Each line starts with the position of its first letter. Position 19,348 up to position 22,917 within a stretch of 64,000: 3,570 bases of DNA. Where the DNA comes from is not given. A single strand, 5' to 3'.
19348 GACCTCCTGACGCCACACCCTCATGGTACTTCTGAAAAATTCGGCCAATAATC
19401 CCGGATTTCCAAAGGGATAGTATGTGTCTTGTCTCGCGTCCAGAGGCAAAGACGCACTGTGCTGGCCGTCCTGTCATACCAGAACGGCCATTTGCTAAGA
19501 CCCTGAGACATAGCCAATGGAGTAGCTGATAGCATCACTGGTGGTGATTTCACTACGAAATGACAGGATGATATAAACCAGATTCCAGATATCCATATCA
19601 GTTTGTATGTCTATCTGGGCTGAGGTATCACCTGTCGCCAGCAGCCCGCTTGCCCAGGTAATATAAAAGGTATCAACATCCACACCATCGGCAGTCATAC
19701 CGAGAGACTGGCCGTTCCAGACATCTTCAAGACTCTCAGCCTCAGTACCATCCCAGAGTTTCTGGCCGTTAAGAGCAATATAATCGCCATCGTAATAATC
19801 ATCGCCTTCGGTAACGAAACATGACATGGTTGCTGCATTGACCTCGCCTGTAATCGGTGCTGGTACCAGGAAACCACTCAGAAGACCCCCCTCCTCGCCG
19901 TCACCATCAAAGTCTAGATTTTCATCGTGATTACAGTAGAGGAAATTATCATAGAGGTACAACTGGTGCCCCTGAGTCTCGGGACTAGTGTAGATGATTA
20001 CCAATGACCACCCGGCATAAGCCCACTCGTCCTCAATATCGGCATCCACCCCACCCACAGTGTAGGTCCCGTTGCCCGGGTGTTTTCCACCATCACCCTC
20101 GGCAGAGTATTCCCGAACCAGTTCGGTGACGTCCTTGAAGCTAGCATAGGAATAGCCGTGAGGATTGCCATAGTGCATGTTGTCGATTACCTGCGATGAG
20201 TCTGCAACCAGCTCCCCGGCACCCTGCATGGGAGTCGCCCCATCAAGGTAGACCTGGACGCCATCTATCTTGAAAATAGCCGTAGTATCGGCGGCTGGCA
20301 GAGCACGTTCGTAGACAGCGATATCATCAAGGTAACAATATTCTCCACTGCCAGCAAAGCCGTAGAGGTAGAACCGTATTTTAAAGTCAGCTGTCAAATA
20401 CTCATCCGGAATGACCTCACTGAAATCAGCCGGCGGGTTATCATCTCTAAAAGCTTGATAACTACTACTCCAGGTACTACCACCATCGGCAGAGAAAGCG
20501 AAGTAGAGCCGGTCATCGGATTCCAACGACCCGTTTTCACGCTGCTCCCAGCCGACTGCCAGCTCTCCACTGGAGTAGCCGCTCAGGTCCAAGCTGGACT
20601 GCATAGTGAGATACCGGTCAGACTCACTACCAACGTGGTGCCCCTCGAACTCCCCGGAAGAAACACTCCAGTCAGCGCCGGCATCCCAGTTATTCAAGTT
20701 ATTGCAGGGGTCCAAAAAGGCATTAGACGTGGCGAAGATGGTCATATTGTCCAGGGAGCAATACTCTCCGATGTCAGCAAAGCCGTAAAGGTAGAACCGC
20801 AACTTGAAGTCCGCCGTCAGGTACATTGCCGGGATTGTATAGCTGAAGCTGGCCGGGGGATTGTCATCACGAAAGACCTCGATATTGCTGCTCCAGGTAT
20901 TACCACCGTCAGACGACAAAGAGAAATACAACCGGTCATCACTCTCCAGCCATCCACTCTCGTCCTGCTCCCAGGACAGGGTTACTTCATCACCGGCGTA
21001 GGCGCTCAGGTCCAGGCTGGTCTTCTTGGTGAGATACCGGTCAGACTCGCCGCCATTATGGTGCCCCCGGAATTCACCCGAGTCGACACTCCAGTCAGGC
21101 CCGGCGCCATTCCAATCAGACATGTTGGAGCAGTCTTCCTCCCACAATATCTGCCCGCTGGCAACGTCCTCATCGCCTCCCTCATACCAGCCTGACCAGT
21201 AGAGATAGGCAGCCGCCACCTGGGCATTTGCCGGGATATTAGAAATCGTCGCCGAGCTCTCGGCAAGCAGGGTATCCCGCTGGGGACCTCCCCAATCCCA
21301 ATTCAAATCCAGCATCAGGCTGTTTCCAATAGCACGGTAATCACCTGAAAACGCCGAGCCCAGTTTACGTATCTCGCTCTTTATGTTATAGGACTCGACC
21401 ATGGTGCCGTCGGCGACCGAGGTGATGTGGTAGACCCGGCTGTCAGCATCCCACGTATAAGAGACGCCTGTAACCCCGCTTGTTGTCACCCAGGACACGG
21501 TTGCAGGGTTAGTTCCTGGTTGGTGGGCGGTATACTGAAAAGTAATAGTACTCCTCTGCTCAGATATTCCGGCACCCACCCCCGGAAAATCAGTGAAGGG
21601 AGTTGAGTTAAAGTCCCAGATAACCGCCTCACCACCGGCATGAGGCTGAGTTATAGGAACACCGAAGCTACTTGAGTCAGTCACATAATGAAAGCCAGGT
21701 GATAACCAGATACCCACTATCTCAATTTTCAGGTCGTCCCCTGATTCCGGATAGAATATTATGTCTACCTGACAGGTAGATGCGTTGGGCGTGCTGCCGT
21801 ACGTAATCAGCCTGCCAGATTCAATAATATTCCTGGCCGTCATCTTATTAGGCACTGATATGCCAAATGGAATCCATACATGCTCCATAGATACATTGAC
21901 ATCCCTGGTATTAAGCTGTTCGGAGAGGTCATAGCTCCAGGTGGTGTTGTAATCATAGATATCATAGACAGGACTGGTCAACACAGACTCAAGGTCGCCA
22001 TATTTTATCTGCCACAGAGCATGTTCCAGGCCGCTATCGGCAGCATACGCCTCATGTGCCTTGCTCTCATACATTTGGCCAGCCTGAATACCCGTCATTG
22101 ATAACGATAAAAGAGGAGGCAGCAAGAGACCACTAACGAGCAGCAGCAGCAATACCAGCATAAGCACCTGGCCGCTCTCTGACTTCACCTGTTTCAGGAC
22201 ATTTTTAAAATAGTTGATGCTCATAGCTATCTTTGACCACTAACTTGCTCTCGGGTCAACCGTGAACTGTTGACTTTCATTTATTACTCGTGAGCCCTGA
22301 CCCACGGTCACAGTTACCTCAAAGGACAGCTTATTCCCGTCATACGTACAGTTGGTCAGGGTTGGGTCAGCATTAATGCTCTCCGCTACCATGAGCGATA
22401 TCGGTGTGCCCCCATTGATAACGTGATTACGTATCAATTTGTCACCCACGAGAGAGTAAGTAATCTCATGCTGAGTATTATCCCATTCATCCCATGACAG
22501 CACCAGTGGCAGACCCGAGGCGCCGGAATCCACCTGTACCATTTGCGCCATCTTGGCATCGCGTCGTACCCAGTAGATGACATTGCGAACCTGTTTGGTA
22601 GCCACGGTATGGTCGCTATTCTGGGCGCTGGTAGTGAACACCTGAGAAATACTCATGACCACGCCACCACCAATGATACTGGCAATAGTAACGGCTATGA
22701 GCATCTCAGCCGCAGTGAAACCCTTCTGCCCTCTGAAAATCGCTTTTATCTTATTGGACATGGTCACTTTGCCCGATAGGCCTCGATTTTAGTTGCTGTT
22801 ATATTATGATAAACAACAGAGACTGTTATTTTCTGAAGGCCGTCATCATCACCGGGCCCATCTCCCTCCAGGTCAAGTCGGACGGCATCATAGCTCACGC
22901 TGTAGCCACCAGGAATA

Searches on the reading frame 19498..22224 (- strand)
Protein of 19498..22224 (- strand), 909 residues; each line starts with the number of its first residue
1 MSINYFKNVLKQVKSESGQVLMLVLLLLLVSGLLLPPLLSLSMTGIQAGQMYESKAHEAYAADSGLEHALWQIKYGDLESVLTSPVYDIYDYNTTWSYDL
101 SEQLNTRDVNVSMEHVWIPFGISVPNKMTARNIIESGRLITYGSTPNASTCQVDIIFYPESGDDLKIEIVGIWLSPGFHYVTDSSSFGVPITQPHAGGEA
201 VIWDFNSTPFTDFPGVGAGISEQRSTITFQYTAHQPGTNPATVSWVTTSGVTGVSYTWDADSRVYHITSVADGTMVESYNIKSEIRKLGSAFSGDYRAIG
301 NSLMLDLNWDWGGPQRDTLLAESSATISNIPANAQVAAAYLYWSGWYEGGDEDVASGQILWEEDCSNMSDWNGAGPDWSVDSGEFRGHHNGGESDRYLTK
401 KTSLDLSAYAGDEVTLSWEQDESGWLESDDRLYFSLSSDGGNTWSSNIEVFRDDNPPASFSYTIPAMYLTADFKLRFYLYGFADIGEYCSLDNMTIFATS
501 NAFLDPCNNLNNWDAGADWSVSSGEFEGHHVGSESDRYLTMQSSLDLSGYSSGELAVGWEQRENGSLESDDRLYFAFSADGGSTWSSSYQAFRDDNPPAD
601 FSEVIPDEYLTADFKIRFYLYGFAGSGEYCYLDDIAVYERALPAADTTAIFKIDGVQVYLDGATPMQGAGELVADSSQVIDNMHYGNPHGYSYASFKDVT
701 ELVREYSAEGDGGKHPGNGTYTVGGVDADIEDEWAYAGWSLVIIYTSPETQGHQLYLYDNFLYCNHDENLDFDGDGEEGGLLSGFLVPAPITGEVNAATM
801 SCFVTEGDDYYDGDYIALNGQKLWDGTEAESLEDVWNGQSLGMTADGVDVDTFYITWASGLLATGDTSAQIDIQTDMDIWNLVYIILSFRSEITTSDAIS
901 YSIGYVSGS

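Call 11: search_protein_families(library=pfam, proteins=[window:19498-22224:-])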
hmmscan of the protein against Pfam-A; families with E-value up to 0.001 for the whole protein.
window:19498-22224:- (909 aa): 0 families

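Call 45: search_protein_families(library=ncbifam, proteins=[window:19498-22224:-])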
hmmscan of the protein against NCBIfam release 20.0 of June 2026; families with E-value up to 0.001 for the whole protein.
window:19498-22224:- (909 aa): 1 family
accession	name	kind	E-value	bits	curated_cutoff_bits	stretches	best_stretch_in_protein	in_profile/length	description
NF052497.1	AlphRhmnaseBT3686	equivalog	0.0006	18.4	700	0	552-589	202-239/424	alpha-l-rhamnosidase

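Call 46: search_protein_families(library=padloc, proteins=[window:19498-22224:-], max_evalue=0.01)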
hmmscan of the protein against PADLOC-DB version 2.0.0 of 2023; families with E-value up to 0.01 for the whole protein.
window:19498-22224:- (909 aa): 0 families

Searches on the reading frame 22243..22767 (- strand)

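Call 11: search_protein_families(library=pfam, proteins=[window:22243-22767:-])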
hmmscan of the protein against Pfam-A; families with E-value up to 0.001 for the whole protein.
window:22243-22767:- (175 aa): 1 family
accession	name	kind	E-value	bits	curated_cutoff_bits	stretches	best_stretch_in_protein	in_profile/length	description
PF07963.17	N_methyl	-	7e-06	25.9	21.2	1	12-36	2-26/27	Prokaryotic N-terminal methylation motif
